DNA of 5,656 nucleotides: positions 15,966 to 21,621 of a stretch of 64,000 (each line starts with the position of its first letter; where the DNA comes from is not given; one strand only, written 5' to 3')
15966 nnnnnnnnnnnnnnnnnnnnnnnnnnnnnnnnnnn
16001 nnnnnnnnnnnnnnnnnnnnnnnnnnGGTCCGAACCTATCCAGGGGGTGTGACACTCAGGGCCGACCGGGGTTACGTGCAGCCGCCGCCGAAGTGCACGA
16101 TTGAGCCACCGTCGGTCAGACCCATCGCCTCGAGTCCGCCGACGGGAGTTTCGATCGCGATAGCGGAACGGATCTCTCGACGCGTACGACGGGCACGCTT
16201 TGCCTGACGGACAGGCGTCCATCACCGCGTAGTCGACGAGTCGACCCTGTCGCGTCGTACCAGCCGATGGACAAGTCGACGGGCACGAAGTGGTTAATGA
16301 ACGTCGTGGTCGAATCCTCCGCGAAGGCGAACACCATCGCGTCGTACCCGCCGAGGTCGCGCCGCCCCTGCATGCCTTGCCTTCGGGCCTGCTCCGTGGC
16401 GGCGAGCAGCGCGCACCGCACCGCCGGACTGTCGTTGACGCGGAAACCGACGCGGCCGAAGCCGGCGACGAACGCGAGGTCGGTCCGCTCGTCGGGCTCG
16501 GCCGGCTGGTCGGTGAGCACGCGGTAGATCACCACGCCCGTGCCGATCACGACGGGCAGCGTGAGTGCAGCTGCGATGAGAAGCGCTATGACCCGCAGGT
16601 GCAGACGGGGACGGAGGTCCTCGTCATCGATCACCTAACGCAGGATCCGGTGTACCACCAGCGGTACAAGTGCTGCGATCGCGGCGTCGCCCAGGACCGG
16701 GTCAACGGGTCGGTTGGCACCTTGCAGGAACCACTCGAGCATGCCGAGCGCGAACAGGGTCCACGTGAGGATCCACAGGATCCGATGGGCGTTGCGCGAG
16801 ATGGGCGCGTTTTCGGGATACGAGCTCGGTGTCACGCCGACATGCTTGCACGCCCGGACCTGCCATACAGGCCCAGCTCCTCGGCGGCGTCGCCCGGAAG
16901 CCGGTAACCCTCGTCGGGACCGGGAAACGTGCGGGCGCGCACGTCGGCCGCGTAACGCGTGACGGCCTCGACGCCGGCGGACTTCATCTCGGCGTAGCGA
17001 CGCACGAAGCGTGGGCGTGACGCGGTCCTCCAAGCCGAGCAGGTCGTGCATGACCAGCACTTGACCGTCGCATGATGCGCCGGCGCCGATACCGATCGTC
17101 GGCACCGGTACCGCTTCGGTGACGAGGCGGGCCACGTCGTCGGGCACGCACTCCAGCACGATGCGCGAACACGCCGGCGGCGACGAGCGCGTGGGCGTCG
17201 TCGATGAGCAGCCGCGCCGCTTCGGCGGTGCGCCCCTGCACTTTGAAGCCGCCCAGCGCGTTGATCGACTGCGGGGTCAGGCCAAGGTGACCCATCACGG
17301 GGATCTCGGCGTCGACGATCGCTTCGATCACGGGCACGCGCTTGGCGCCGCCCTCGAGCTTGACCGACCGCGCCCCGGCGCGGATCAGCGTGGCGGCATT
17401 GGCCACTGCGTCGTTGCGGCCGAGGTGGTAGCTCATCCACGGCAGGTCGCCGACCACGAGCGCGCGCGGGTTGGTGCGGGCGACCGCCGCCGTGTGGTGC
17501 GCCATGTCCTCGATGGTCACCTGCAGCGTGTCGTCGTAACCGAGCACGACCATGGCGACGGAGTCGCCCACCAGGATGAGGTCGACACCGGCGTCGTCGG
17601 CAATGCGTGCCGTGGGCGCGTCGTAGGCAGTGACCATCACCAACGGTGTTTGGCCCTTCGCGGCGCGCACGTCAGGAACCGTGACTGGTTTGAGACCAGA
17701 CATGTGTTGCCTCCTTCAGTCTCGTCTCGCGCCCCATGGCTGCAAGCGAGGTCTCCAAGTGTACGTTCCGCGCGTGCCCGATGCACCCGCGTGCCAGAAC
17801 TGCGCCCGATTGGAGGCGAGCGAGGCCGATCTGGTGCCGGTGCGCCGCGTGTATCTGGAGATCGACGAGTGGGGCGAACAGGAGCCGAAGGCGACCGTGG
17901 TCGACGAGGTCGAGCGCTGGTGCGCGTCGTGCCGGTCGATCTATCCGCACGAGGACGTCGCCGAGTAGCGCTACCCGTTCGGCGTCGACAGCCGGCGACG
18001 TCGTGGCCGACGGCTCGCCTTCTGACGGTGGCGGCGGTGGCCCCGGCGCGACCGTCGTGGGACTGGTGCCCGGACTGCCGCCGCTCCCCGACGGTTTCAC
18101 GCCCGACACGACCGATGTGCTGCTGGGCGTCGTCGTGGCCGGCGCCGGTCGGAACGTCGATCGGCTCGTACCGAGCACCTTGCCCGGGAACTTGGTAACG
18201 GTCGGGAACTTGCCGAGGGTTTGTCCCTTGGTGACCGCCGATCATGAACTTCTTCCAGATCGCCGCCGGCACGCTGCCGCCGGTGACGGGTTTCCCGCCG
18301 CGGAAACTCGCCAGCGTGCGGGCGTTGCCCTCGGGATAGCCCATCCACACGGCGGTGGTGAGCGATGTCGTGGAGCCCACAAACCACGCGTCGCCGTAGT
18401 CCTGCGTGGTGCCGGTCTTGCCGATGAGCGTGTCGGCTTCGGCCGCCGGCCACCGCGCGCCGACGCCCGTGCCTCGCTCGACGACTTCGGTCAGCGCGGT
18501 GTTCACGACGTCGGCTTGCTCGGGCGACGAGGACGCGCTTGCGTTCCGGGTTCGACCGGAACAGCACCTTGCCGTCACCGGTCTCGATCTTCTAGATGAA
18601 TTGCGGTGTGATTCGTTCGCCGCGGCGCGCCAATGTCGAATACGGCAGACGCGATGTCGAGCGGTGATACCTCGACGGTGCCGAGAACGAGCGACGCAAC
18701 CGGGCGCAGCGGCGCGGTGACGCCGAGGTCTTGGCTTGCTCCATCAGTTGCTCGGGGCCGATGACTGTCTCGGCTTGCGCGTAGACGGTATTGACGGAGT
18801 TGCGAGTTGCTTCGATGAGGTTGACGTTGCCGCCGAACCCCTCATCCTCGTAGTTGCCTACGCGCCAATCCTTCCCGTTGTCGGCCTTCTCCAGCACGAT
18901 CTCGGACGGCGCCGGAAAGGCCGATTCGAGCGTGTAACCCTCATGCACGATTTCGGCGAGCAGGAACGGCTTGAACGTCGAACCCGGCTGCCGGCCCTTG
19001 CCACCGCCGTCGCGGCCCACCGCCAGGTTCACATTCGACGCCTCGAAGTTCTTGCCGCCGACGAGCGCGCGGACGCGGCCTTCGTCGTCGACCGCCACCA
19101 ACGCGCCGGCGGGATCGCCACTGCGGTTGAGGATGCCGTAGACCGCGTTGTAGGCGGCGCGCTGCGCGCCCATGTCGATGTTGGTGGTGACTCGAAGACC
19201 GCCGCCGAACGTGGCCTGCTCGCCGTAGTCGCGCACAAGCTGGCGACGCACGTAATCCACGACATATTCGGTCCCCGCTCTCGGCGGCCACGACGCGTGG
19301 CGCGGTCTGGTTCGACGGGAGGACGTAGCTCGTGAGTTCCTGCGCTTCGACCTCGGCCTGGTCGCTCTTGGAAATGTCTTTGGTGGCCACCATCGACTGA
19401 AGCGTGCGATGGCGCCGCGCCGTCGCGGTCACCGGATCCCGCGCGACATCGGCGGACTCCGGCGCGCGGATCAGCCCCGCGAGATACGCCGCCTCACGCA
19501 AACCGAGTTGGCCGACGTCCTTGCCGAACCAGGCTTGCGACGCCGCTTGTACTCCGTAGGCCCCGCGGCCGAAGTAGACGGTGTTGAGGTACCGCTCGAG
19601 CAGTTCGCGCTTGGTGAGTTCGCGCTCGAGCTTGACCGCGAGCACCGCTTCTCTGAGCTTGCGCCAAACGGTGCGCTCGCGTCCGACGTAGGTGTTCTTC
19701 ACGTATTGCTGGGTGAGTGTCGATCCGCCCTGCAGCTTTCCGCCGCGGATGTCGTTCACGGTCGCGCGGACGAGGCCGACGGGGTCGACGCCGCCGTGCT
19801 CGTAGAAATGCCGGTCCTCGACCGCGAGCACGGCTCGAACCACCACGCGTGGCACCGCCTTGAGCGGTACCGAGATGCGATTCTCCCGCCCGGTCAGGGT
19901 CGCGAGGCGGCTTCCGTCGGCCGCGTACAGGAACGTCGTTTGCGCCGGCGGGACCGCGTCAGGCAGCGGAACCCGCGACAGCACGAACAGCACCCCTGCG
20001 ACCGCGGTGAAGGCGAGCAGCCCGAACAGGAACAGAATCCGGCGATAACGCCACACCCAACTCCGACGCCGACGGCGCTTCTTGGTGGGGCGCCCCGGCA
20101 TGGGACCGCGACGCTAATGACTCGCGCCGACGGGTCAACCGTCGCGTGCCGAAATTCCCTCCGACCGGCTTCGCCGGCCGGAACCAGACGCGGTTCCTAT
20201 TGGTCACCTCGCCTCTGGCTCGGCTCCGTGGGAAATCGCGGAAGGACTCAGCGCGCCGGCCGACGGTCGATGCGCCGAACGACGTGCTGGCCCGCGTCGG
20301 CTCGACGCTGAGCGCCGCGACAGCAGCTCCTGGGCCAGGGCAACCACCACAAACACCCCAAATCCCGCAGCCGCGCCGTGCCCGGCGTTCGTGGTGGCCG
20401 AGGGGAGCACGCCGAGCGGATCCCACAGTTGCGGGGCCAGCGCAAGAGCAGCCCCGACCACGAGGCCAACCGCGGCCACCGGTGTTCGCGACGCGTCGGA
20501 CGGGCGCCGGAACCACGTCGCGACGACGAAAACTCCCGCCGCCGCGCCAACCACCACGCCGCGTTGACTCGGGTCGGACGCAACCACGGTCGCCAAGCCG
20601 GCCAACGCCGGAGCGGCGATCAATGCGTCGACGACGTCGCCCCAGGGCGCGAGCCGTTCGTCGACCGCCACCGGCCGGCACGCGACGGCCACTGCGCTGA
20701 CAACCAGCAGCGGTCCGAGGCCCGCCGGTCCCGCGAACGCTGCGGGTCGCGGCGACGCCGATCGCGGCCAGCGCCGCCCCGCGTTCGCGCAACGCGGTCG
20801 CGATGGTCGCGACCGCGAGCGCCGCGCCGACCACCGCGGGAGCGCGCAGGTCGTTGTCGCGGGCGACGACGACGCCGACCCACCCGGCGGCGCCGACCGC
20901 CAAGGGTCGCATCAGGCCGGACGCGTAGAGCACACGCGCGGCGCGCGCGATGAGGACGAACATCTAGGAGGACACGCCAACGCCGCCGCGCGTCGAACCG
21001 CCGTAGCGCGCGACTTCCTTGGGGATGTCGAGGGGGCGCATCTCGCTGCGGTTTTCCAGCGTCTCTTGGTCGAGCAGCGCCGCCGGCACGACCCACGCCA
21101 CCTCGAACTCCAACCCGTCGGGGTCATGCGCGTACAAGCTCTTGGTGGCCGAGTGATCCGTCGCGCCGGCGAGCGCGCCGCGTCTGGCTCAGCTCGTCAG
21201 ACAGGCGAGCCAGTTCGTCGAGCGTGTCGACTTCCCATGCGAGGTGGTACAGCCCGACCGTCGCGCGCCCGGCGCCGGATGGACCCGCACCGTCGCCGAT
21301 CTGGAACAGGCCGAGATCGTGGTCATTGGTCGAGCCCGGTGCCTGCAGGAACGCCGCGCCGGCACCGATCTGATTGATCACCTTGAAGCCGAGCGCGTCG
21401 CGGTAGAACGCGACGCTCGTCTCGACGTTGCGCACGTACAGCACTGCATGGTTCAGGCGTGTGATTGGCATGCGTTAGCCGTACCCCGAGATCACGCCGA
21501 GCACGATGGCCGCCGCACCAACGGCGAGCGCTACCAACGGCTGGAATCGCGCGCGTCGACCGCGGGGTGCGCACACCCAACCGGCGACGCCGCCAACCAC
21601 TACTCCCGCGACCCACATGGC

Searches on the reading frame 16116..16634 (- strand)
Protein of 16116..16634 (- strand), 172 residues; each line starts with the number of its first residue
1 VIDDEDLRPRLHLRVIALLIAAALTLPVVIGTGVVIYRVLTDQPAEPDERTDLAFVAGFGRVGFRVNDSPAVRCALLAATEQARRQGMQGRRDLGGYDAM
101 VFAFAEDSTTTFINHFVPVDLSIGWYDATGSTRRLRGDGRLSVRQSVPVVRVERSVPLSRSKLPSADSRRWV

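Call 66: search_protein_families(library=pfam, proteins=[window:16116-16634:-], max_evalue=0.00001)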
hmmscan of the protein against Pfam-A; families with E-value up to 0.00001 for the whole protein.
window:16116-16634:- (172 aa): 1 family
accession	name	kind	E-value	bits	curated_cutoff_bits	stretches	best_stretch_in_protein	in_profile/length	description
PF02643.20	DUF192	-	2.9e-08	34.2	27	1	77-134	5-62/96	Uncharacterized ACR, COG1430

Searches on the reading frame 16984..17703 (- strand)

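Call 66: search_protein_families(library=pfam, proteins=[window:16984-17703:-], max_evalue=0.00001)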
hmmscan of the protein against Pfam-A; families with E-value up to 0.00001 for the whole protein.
window:16984-17703:- (239 aa): 2 families
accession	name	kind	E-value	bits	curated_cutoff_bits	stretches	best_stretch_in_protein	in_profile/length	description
PF02548.21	Pantoate_transf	-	2.6e-69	234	28.7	1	7-180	2-177/259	Ketopantoate hydroxymethyltransferase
PF13714.12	PEP_mutase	-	1.9e-08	34.6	31.5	1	17-119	7-107/240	Phosphoenolpyruvate phosphomutase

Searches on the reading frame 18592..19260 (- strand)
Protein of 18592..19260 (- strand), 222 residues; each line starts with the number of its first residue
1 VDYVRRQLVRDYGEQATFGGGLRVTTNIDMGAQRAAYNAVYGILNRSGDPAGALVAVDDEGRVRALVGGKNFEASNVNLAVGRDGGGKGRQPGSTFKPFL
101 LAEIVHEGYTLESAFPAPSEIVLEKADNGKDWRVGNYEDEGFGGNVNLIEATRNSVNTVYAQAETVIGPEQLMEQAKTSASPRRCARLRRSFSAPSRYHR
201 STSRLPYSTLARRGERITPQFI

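Call 66: search_protein_families(library=pfam, proteins=[window:18592-19260:-], max_evalue=0.00001)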
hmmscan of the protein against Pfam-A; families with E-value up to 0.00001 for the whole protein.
window:18592-19260:- (222 aa): 1 family
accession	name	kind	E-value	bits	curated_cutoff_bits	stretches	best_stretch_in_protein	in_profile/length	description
PF00905.27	Transpeptidase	-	1.1e-07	31.9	22.1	1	53-177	2-124/299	Penicillin binding protein transpeptidase domain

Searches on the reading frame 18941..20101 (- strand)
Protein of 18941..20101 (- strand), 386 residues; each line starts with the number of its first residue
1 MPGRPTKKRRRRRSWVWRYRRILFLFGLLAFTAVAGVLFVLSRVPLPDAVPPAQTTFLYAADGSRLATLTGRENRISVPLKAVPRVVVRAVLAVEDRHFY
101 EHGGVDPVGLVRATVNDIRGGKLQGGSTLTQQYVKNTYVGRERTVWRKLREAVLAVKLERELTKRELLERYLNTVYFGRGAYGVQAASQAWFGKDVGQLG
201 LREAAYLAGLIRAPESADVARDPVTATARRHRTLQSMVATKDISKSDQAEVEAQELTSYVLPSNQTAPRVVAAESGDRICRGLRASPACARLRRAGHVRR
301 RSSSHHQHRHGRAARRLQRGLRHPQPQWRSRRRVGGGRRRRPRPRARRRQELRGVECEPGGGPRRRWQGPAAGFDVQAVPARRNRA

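Call 66: search_protein_families(library=pfam, proteins=[window:18941-20101:-], max_evalue=0.00001)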
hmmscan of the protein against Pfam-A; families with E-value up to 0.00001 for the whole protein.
window:18941-20101:- (386 aa): 1 family
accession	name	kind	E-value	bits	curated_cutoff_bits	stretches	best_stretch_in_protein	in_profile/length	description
PF00912.28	Transgly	-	1.6e-62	210.5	27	1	63-237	2-177/178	Transglycosylase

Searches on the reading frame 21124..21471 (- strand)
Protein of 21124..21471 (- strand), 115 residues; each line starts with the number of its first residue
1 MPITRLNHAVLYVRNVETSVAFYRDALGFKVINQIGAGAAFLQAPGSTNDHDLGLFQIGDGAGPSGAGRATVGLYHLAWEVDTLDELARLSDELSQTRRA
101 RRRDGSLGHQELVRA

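Call 66: search_protein_families(library=pfam, proteins=[window:21124-21471:-], max_evalue=0.00001)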
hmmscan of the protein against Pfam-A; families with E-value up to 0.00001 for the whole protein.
window:21124-21471:- (115 aa): 1 family
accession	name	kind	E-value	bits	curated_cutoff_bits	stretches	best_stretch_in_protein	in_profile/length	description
PF00903.31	Glyoxalase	-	8.9e-13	49.1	20.6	1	5-96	1-90/121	Glyoxalase/Bleomycin resistance protein/Dioxygenase superfamily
